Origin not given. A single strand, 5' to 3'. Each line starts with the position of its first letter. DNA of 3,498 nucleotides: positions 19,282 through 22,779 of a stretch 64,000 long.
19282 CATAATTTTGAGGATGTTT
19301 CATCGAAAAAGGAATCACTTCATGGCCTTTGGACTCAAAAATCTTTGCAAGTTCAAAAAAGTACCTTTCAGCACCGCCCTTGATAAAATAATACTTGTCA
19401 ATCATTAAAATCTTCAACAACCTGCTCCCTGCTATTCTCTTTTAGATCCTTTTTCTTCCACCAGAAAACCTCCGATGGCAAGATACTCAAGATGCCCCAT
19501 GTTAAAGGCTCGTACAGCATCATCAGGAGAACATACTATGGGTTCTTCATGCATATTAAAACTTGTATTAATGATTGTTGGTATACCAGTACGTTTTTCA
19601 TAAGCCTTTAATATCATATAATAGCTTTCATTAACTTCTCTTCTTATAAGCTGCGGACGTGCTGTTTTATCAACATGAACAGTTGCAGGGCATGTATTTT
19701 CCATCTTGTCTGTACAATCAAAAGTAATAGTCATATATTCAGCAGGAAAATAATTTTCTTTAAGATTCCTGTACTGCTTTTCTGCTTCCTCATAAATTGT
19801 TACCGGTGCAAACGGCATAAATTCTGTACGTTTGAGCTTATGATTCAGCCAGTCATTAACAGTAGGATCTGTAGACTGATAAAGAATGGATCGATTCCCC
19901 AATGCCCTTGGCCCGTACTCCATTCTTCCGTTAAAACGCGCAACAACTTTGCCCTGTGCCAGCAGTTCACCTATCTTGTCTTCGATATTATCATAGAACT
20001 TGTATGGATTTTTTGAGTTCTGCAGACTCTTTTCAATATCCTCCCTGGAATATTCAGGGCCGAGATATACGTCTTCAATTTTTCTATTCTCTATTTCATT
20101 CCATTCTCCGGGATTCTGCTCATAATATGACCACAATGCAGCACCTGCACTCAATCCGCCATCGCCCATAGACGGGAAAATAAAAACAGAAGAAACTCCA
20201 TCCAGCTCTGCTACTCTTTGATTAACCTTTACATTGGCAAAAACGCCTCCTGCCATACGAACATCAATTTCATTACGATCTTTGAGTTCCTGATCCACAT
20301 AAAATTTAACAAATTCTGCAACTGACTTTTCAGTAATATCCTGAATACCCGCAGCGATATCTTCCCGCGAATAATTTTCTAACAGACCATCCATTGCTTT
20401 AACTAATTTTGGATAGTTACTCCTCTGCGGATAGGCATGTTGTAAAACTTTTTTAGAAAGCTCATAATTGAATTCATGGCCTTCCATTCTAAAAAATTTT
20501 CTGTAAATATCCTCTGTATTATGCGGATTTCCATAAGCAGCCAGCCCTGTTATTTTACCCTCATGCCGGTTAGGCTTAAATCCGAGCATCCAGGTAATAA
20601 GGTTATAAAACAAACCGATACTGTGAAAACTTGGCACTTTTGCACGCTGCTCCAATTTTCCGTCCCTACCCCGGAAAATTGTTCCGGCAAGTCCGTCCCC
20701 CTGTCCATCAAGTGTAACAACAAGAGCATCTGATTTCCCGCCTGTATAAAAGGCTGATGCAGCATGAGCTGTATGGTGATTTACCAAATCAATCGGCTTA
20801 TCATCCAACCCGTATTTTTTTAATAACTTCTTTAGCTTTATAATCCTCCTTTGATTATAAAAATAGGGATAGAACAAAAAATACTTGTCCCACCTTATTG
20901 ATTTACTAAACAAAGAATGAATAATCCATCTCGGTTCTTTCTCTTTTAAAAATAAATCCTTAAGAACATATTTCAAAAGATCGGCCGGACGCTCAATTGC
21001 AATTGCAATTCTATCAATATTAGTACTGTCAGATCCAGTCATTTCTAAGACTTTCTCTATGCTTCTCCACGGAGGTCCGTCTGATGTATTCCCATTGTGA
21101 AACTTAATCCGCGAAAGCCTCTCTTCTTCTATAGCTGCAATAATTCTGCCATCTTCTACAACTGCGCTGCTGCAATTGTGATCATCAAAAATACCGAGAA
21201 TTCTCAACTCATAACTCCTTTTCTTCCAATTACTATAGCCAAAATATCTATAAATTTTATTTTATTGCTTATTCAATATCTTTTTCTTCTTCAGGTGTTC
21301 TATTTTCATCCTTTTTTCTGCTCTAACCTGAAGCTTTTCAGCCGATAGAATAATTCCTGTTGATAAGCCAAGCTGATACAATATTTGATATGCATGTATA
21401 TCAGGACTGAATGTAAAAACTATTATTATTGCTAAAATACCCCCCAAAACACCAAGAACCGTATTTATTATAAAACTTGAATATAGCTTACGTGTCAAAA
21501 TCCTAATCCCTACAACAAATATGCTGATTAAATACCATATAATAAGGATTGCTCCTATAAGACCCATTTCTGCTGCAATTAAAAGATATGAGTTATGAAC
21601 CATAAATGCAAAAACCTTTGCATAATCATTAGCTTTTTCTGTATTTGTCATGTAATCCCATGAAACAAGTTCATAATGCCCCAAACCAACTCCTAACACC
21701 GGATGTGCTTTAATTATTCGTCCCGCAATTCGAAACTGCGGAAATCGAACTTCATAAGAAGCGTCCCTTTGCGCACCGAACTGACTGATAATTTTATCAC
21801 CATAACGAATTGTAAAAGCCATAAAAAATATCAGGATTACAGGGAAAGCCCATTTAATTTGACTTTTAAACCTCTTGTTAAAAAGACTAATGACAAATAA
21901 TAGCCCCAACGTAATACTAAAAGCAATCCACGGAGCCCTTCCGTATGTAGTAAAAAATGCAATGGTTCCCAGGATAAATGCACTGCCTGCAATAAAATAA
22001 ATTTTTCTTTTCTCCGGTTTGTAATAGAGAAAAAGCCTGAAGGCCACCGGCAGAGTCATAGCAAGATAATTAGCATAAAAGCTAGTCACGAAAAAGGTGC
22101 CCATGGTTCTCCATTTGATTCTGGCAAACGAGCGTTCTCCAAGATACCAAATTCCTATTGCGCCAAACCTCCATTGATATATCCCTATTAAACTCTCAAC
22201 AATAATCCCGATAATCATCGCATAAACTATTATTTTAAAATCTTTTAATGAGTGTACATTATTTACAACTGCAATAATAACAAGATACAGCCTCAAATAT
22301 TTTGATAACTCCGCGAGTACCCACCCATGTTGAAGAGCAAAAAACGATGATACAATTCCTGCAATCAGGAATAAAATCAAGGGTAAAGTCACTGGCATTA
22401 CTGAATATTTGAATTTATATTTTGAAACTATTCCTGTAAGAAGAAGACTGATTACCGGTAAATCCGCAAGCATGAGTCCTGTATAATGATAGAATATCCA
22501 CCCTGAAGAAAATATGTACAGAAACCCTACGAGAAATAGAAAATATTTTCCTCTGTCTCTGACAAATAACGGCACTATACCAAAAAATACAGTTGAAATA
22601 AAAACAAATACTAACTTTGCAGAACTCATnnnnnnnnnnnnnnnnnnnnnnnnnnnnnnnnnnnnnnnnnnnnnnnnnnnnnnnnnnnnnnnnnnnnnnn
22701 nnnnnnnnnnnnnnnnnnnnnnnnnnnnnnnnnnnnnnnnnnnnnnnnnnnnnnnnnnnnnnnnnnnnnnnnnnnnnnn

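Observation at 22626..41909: Unusual concentration of periplasmic lipid-carrier glycosylation machinery: four GT-C enzymes and four polyprenyl-P-sugar synthases in one locus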

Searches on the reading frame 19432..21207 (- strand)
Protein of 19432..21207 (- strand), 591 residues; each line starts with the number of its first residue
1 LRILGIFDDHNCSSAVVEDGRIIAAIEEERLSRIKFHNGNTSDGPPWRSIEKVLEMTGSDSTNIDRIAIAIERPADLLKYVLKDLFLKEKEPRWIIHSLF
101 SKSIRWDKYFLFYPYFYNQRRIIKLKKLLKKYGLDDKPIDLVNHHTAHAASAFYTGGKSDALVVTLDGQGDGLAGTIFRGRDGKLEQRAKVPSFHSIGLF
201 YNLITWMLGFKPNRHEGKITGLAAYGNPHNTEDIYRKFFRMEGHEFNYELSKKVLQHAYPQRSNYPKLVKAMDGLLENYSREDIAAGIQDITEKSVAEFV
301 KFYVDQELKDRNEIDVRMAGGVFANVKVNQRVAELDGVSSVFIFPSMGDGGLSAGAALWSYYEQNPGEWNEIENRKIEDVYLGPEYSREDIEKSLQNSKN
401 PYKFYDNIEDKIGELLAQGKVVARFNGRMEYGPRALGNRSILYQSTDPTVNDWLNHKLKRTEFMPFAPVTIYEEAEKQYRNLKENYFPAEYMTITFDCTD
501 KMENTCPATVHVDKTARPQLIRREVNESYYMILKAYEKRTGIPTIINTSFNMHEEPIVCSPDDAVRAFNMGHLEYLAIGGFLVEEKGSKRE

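Call 6: search_protein_families(library=pfam, proteins=[window:19432-21207:-], max_evalue=0.001)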
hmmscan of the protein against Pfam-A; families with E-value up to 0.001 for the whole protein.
window:19432-21207:- (591 aa): 2 families
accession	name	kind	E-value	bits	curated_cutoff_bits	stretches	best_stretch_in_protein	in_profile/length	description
PF16861.10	Carbam_trans_C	-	3.3e-58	196.4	27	1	414-584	2-169/170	Carbamoyltransferase C-terminus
PF02543.21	Carbam_trans_N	-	4.6e-42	145.1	24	1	2-358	1-346/346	Carbamoyltransferase N-terminus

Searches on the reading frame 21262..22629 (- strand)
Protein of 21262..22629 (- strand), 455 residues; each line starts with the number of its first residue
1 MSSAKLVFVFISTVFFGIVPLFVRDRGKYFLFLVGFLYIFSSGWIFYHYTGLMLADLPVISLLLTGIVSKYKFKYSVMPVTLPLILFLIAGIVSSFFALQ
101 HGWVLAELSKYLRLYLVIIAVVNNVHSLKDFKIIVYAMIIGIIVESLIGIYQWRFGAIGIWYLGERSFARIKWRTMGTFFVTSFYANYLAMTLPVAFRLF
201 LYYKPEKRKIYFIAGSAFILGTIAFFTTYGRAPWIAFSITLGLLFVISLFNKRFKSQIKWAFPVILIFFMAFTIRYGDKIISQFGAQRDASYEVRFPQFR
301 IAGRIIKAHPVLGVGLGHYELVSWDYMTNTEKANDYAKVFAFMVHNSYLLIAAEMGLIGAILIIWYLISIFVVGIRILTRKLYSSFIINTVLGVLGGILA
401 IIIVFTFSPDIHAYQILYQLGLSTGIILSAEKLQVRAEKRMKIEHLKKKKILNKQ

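Call 4: search_protein_families(library=pfam, proteins=[window:21262-22629:-], max_evalue=0.01)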
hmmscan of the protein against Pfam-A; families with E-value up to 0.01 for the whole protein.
window:21262-22629:- (455 aa): 1 family
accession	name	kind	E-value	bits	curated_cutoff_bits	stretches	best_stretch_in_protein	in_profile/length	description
PF04932.20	Wzy_C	-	4e-18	66.1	31.7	1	217-364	2-149/149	O-Antigen ligase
